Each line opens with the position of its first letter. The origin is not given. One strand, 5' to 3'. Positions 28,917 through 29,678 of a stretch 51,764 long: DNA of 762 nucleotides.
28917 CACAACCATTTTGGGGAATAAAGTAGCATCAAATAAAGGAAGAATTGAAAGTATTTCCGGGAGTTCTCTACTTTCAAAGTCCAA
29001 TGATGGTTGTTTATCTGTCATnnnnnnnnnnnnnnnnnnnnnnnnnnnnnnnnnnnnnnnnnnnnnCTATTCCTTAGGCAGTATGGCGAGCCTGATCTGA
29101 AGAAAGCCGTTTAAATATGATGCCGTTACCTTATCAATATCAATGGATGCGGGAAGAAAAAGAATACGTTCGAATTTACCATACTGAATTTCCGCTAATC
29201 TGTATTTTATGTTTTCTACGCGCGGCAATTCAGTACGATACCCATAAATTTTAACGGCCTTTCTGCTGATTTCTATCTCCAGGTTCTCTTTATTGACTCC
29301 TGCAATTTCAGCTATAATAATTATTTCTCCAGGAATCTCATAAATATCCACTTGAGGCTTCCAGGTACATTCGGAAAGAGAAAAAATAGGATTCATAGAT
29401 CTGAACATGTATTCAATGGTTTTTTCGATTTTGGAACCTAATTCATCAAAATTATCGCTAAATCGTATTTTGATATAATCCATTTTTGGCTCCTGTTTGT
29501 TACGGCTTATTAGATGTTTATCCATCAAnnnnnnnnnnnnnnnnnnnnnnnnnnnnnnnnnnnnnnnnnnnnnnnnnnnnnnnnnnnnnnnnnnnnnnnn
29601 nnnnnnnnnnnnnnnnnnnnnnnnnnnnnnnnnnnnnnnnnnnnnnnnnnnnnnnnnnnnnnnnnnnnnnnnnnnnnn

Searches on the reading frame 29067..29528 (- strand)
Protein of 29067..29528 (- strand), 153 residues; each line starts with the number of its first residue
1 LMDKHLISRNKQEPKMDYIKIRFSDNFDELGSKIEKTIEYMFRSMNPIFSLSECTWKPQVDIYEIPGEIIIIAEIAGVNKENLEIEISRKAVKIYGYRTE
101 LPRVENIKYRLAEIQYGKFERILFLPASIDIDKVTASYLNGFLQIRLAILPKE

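Call 38: search_protein_families(library=pfam, proteins=[window:29067-29528:-])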
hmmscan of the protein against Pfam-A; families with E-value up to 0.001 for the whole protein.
window:29067-29528:- (153 aa): 1 family
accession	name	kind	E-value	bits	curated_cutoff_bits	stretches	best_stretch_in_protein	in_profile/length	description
PF00011.27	HSP20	-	3.6e-12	46.7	20.8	1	66-148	6-86/102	Hsp20/alpha crystallin family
